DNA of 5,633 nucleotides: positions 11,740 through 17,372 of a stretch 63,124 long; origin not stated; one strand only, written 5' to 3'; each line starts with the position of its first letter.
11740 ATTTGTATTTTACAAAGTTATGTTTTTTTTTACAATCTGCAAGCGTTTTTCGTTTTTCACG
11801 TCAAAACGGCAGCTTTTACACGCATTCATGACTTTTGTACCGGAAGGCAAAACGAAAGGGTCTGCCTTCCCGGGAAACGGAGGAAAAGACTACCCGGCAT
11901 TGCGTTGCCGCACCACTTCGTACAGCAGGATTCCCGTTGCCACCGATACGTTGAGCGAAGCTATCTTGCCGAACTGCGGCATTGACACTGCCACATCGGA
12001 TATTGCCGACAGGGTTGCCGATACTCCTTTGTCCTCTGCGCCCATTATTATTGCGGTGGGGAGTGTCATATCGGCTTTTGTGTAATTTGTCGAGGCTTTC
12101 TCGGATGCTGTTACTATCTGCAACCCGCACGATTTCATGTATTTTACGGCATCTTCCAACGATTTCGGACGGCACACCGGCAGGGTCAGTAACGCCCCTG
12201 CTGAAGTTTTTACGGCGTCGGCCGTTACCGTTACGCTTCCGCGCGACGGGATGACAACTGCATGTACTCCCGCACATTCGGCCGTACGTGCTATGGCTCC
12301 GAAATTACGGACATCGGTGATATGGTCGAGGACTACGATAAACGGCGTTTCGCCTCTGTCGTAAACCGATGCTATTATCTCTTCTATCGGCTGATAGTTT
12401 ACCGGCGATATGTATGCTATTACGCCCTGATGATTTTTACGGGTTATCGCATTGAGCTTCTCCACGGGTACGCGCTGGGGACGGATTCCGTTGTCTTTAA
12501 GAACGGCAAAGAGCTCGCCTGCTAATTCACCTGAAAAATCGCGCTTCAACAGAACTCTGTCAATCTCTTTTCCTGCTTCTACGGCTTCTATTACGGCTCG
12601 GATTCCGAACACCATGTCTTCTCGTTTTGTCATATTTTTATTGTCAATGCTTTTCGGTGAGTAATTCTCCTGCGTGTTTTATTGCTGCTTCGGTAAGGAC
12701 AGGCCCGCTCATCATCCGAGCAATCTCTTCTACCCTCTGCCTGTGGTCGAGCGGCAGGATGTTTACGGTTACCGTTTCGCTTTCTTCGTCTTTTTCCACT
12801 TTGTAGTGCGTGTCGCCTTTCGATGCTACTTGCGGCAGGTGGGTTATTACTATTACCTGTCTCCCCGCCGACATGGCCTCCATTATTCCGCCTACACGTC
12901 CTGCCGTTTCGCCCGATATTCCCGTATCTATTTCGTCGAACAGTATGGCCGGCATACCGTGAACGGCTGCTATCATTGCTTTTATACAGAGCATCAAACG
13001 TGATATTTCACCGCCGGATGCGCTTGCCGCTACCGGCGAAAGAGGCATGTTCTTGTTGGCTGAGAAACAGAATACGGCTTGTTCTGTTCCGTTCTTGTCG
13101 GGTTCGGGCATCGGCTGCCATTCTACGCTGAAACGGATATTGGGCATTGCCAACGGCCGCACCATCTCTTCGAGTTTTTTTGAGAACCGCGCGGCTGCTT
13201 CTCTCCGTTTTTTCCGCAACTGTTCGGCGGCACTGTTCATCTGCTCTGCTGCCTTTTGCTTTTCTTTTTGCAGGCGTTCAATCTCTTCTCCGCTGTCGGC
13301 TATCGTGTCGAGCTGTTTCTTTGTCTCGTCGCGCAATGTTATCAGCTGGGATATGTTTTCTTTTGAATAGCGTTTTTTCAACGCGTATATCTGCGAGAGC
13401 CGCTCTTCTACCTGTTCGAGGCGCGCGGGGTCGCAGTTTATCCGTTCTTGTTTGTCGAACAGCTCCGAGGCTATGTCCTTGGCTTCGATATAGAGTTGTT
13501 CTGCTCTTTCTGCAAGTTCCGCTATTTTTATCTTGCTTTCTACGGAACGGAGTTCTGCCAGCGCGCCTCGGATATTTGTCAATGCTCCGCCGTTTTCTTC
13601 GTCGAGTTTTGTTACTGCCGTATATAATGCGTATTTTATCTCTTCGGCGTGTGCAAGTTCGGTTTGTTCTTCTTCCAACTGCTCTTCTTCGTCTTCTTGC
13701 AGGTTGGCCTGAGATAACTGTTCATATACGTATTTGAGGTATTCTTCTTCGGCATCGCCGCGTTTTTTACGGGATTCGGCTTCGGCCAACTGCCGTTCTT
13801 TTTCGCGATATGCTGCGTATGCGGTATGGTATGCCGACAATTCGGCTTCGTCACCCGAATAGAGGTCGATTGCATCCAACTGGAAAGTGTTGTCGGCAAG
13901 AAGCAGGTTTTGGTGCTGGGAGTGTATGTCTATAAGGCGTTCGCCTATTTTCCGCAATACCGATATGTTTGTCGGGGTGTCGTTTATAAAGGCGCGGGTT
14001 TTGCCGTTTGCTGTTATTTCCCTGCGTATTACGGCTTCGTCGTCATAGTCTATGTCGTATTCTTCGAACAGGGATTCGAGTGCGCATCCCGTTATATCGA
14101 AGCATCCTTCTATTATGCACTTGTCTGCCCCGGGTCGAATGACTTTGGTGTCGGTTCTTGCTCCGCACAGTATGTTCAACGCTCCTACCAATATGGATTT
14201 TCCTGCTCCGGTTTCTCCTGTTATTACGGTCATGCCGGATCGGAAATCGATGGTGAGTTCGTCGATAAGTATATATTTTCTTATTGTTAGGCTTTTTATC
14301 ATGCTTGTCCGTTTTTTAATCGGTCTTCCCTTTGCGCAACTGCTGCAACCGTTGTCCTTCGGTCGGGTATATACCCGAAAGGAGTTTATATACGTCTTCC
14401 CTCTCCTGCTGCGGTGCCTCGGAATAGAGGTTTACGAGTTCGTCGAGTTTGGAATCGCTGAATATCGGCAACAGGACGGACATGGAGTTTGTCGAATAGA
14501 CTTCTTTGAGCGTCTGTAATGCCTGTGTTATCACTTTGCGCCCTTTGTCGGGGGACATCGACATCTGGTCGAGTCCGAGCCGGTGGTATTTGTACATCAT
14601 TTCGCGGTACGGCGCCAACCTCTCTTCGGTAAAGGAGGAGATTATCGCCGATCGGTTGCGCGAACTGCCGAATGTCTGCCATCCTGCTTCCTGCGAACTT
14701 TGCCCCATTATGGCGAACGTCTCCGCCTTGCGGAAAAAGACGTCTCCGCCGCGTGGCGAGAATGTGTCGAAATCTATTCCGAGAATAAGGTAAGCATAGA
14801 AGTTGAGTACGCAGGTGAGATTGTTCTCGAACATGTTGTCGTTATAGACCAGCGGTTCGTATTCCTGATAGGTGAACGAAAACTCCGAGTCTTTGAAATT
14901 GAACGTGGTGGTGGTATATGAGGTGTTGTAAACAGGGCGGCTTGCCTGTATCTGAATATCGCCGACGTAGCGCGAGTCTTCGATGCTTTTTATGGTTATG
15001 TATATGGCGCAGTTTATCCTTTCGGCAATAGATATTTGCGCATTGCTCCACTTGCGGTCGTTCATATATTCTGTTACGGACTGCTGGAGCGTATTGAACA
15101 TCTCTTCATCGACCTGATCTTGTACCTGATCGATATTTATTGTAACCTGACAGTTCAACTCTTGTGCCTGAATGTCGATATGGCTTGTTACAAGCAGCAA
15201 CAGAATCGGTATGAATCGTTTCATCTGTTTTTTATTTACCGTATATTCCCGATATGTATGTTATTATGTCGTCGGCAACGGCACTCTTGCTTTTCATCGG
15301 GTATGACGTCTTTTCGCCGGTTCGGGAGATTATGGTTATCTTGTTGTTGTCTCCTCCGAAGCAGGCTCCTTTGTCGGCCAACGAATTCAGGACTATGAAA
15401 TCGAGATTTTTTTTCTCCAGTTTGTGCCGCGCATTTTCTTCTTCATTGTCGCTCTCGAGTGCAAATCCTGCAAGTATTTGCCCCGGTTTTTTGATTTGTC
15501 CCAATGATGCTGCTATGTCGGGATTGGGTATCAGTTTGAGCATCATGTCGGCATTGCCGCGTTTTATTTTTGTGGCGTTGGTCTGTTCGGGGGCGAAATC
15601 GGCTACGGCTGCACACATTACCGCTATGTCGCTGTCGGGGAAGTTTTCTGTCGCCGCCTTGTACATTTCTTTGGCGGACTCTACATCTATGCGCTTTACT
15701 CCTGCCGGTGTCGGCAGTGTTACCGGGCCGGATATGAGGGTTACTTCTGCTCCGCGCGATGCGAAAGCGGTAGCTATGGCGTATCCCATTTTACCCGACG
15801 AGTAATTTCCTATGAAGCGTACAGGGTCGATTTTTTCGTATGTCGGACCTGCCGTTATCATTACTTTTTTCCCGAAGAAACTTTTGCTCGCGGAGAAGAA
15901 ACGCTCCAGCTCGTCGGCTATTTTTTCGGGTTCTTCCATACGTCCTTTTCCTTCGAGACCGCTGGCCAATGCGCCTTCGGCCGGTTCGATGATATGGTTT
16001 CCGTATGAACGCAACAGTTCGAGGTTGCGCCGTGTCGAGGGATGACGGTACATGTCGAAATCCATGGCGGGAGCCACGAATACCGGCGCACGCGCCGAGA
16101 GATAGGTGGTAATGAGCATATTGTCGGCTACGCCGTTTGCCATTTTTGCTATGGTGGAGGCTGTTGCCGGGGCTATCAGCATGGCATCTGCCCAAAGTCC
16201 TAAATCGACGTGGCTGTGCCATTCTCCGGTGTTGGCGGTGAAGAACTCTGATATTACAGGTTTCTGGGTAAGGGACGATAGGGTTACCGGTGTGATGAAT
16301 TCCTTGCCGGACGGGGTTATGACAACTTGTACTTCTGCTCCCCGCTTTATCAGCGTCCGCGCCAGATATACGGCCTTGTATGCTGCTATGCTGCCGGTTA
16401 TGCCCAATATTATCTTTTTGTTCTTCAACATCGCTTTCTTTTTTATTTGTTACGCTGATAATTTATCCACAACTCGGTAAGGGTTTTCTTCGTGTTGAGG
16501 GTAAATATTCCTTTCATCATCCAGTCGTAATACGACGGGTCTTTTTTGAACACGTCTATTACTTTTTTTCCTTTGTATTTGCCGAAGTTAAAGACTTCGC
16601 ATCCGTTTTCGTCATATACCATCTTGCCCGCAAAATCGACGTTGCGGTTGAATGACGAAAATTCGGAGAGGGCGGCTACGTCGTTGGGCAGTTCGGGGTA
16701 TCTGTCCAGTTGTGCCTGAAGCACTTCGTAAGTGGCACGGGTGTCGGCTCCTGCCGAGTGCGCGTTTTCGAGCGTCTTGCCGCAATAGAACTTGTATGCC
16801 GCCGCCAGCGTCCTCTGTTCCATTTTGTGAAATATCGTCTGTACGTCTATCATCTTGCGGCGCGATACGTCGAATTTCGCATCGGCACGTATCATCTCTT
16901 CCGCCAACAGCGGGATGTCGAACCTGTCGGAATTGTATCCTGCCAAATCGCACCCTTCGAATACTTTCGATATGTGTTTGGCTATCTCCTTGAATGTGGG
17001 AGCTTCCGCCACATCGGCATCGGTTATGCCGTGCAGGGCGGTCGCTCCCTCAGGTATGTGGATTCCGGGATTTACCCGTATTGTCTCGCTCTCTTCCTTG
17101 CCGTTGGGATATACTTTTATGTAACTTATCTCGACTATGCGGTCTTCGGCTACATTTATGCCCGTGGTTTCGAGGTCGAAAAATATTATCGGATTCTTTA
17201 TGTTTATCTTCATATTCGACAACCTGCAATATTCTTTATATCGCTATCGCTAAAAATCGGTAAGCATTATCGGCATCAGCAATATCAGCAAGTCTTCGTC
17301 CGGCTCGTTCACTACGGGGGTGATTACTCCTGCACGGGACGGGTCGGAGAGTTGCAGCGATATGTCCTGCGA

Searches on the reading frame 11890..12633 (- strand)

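Call 64: search_protein_families(library=pfam, proteins=[window:11890-12633:-], max_evalue=0.00001)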
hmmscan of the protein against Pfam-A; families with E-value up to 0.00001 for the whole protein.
window:11890-12633:- (247 aa): 2 families
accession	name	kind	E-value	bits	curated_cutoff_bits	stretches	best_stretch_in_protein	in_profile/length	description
PF00588.24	SpoU_methylase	-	7.6e-37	127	29.7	1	98-238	2-142/142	SpoU rRNA Methylase family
PF08032.17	SpoU_sub_bind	-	1.4e-17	64.2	22.8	1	8-81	2-76/76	RNA 2'-O ribose methyltransferase substrate binding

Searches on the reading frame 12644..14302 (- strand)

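Call 64: search_protein_families(library=pfam, proteins=[window:12644-14302:-], max_evalue=0.00001)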
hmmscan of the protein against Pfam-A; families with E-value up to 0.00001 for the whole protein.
window:12644-14302:- (552 aa): 4 families
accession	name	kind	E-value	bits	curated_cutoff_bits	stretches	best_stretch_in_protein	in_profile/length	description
PF02463.25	SMC_N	-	1.4e-17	64.3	40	1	2-507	2-216/220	RecF/RecN/SMC N terminal domain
PF13476.12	AAA_23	-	1.1e-12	49.5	27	1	6-216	3-196/201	AAA domain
PF13175.12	AAA_15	-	1.3e-07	32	32.1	1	1-381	1-257/374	AAA ATPase domain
PF13304.12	AAA_21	-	3.4e-06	27.8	27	0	444-492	253-302/304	AAA domain, putative AbiEii toxin, Type IV TA system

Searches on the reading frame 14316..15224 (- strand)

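Call 64: search_protein_families(library=pfam, proteins=[window:14316-15224:-], max_evalue=0.00001)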
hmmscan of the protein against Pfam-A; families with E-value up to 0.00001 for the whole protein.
window:14316-15224:- (302 aa): 1 family
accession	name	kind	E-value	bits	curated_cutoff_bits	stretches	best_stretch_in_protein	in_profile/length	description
PF16119.10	DUF4835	-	1.2e-105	353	25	1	21-295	1-275/276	Domain of unknown function (DUF4835)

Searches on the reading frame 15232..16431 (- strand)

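Call 64: search_protein_families(library=pfam, proteins=[window:15232-16431:-], max_evalue=0.00001)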
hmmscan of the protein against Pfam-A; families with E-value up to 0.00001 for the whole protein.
window:15232-16431:- (399 aa): 2 families
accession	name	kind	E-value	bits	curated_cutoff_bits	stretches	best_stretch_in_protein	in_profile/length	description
PF04127.22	DFP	-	3.4e-75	252.4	22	1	187-368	3-186/186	DNA/pantothenate metabolism flavoprotein C-terminal domain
PF02441.25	Flavoprotein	-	7.4e-36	123.6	22.7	1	5-176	1-159/162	Flavoprotein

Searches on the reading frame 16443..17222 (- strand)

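Call 64: search_protein_families(library=pfam, proteins=[window:16443-17222:-], max_evalue=0.00001)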
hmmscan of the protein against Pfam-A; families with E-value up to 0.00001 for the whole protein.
window:16443-17222:- (259 aa): 2 families
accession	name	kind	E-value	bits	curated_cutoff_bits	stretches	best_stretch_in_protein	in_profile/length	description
PF00929.31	RNase_T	-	2.4e-23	83.9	24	1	13-168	1-164/164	Exonuclease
PF20600.3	ExoX-like_C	-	8.4e-12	44.7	26.5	1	211-237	1-27/30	Exodeoxyribonuclease X-like C-terminal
